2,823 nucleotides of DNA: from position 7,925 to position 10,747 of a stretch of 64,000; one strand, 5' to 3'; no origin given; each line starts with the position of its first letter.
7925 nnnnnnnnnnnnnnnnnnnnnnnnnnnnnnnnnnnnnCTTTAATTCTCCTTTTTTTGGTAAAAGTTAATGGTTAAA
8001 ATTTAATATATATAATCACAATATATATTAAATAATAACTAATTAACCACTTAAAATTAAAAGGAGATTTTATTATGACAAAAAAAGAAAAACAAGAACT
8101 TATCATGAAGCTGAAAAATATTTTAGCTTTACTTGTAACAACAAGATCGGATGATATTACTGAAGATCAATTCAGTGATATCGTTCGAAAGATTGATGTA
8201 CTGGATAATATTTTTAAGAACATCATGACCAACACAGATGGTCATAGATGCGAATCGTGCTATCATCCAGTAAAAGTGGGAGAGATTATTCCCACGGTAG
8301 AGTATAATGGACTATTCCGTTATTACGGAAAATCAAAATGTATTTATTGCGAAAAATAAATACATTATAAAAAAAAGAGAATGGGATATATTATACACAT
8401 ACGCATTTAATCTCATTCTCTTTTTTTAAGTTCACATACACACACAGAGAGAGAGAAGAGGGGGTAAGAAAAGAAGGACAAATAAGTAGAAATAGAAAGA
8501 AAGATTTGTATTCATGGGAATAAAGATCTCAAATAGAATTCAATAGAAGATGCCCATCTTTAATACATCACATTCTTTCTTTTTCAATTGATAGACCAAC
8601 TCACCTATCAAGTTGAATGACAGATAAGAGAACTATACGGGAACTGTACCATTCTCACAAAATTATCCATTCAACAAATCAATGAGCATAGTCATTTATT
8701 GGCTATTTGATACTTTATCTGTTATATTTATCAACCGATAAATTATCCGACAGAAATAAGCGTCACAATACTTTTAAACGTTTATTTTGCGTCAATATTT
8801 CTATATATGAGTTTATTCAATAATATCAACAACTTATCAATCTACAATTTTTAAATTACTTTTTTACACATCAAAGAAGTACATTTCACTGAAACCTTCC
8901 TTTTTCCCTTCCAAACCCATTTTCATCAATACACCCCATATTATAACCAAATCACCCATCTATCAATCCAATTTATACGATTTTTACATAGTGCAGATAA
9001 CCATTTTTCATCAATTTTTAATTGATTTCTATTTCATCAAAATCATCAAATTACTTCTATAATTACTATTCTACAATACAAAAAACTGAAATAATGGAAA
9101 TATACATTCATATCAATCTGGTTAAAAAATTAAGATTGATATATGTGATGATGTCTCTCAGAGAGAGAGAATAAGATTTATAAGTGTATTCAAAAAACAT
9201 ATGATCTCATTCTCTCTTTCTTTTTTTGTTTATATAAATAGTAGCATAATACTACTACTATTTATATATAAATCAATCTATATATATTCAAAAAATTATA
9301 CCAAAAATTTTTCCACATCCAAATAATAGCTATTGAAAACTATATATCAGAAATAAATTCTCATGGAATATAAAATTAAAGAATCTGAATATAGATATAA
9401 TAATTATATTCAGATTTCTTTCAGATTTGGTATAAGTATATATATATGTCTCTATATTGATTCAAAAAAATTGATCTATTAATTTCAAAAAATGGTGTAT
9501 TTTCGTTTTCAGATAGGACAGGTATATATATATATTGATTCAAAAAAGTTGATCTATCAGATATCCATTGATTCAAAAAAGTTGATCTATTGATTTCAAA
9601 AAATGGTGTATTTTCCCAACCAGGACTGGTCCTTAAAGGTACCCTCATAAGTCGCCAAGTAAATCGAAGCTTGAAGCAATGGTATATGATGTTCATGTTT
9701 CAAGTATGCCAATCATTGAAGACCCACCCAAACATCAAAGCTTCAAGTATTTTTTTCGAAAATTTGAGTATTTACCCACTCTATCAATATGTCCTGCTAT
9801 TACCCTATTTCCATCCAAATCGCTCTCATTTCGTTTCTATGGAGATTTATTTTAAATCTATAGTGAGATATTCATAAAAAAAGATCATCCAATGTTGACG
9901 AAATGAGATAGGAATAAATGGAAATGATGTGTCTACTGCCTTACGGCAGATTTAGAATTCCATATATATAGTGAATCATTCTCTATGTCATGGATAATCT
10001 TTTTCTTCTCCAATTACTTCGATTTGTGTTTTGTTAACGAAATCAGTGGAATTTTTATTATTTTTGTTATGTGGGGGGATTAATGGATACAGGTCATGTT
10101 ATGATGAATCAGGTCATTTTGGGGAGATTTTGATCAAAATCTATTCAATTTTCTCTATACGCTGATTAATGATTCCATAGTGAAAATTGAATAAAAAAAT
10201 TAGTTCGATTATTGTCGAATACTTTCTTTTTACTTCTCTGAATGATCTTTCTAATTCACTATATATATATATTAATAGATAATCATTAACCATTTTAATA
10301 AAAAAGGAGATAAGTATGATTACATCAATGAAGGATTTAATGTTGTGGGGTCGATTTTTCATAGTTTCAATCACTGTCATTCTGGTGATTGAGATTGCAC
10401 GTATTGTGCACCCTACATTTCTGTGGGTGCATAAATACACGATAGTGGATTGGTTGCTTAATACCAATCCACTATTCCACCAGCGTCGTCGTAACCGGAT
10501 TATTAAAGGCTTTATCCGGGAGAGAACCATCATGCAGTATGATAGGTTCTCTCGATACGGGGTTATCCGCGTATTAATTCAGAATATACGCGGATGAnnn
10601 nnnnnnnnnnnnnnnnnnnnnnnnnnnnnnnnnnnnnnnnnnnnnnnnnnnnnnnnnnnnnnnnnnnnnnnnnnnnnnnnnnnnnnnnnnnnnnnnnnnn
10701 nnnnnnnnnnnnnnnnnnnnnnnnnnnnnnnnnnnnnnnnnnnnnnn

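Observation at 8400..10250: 1.9 kb ORF-free AT-rich region with iteron-like direct repeats, a palindrome and low-complexity tracts: candidate replication origin or regulatory hub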

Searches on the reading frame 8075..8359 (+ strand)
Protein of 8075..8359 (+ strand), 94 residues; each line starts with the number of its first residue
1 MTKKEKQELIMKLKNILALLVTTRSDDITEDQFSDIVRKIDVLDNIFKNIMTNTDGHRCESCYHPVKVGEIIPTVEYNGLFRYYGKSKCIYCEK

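Call 10: search_protein_families(library=pfam, proteins=[window:8075-8359:+], max_evalue=0.01)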
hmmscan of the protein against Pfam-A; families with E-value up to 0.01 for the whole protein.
window:8075-8359:+ (94 aa): 0 families

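Call 11: search_protein_families(library=phrogs, proteins=[window:8075-8359:+], max_evalue=0.001)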
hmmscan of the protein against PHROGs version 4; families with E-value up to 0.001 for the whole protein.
window:8075-8359:+ (94 aa): 0 families

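Call 46: find_encoding_contigs(protein=window:8075-8359:+, flank=10000, max_places=6)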
Protein window:8075-8359:+ (94 aa): no gene with exactly this product is on record in the collection.

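Call 48: list_cluster_members(proteins=[P0001, window:8075-8359:+, window:10316-10597:+, window:7347-7961:-])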
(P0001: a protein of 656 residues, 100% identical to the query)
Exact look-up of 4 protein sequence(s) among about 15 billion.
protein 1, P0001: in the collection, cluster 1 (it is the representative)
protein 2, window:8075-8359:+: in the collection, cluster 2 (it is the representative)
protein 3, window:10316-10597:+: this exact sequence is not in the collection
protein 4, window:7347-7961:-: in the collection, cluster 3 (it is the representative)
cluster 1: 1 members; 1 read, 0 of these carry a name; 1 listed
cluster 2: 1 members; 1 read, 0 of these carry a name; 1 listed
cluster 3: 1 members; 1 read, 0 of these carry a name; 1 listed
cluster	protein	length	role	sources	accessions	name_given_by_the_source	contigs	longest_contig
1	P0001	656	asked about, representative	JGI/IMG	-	-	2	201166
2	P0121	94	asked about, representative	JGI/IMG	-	-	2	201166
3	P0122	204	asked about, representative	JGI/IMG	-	-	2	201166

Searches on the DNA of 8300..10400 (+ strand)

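Call 7: search_dna_similar(query=window:8300-10400:+, collection=phages, mode=distant, max_rows=30)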
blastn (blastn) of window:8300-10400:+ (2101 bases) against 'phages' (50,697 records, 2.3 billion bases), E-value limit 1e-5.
No match.

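Call 14: search_rna_families(source=window, start=8300, end=10400, threshold=evalue, max_evalue=10)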
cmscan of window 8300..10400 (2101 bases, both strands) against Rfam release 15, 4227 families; matches with E-value up to 10: 12.
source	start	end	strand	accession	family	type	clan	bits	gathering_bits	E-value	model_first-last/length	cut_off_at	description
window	8369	8428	+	RF03623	mir-1252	Gene; miRNA;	-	23.6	70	0.58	1-65/65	no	mir-1252 microRNA precursor family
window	8363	8430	-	RF00854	mir-5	Gene; miRNA;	-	22.5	75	0.25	1-70/70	no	mir-5 microRNA precursor family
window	8416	8481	+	RF02266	XIST_intron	Gene; lncRNA;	-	22.4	70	0.56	1-68/68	no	XIST 3' intron conserved motif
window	10124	10200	+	RF02527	SSRC38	Gene; sRNA;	-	21.1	80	0.77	1-166/166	no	Streptococcus sRNA SSRC38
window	9142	9205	+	RF01569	DdR2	Gene; snRNA; snoRNA; CD-box;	-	21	80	4.9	1-83/83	no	Dictyostelium snoRNA DdR2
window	8335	8416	-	RF01820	RsaE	Gene; sRNA;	-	20.7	79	1.9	1-112/112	no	RNA Staph. aureus E (RoxS)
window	8370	8427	-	RF03623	mir-1252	Gene; miRNA;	-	20.4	70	3.3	1-65/65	no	mir-1252 microRNA precursor family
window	9547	9672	-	RF00443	SNORA27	Gene; snRNA; snoRNA; HACA-box;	CL00032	19.3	64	2.2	1-127/127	no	Small nucleolar RNA SNORA27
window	9556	9650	-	RF01498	Afu_190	Gene; snRNA; snoRNA; CD-box;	-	18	35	1.1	1-100/100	no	A. fumigatus snoRNA Afu_190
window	9164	9217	-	RF00752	mir-14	Gene; miRNA;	-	17.6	53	2.4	7-57/63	no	mir-14 microRNA precursor family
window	9138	9190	+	RF00355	snoR28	Gene; snRNA; snoRNA; CD-box;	-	17.6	45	8.1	1-78/78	no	Small nucleolar RNA snoR28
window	8681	8782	-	RF02777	OppA_thermometer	Cis-reg; thermoregulator;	-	13.8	290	0.9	1-304/304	no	OppA 5' UTR thermometer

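Call 69: search_rna_families(source=window, start=9905, end=9985, threshold=evalue, max_evalue=10, show_alignments=3)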
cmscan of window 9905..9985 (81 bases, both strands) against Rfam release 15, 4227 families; matches with E-value up to 10: 3.
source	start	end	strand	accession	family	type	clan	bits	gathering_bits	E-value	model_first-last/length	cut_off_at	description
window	9919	9961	+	RF00274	SNORD57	Gene; snRNA; snoRNA; CD-box;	CL00058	11.2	47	7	1-72/72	no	Small nucleolar RNA SNORD57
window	9918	9962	+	RF00339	snoR60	Gene; snRNA; snoRNA; CD-box;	CL00074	11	40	8.3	1-72/72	no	Small nucleolar RNA snoR60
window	9917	9974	-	RF01300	snoU49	Gene; snRNA; snoRNA; CD-box;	CL00062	10.6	35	8.8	1-65/65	no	Small nucleolar RNA U49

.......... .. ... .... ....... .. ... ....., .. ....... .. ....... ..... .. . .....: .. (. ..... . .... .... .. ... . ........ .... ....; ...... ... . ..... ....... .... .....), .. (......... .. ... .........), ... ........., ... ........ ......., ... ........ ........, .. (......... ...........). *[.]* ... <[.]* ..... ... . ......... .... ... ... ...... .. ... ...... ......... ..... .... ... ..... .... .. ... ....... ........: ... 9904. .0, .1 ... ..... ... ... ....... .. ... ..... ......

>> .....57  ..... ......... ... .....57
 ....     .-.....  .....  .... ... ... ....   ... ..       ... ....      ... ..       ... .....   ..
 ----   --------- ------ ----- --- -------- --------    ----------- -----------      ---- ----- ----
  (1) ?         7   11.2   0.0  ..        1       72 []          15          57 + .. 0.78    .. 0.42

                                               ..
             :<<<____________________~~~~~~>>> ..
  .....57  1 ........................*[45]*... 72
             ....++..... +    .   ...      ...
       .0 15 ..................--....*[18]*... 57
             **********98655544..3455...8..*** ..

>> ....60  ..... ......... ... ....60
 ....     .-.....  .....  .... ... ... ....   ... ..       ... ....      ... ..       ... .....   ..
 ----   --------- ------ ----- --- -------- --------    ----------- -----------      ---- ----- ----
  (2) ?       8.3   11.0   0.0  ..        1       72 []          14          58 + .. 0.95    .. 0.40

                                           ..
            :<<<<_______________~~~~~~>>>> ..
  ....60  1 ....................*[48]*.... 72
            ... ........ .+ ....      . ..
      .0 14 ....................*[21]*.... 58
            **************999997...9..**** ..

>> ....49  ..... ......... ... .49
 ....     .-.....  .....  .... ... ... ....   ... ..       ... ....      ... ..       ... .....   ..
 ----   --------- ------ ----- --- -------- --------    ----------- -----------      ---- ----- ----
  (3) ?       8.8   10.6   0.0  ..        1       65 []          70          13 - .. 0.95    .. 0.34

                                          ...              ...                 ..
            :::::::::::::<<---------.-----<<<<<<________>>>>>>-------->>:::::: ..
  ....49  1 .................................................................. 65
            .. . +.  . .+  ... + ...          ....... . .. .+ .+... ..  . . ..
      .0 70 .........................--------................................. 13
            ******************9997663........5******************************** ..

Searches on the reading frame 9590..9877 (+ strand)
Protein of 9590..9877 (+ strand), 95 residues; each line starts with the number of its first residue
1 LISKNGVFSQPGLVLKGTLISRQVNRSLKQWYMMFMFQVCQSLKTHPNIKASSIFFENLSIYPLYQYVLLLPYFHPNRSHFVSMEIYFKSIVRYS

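Call 65: search_protein_representatives(protein=window:9590-9877:+)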
Query: 95 residues. Proteins with E-value up to 0.001 (for the whole library): 10; up to 1e-10: 0; up to 1e-30: 0. The best 10 are listed.
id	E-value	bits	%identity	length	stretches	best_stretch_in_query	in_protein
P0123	1.1e-07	48.1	41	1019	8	28-54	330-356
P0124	8.0e-07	45.4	45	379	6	33-57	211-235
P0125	1.6e-05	41.2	41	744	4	28-57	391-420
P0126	2.4e-05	40.7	39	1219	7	28-54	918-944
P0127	1.8e-04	37.9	34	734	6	31-56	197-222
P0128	2.0e-04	37.7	43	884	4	35-58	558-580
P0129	3.0e-04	37.2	45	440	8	31-54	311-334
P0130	6.4e-04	36.1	37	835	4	27-53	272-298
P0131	8.3e-04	35.8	35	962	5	33-55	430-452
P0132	9.4e-04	35.6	39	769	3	28-50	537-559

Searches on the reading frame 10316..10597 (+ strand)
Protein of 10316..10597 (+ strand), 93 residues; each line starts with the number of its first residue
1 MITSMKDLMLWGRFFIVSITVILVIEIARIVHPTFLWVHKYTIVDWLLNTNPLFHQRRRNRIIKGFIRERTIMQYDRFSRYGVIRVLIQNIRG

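Call 10: search_protein_families(library=pfam, proteins=[window:10316-10597:+], max_evalue=0.01)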
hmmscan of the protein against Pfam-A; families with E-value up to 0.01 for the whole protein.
window:10316-10597:+ (93 aa): 0 families

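Call 11: search_protein_families(library=phrogs, proteins=[window:10316-10597:+], max_evalue=0.001)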
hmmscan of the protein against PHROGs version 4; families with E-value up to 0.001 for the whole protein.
window:10316-10597:+ (93 aa): 0 families

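Call 47: find_encoding_contigs(protein=window:10316-10597:+, flank=10000, max_places=6)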
Protein window:10316-10597:+ (93 aa): no gene with exactly this product is on record in the collection.
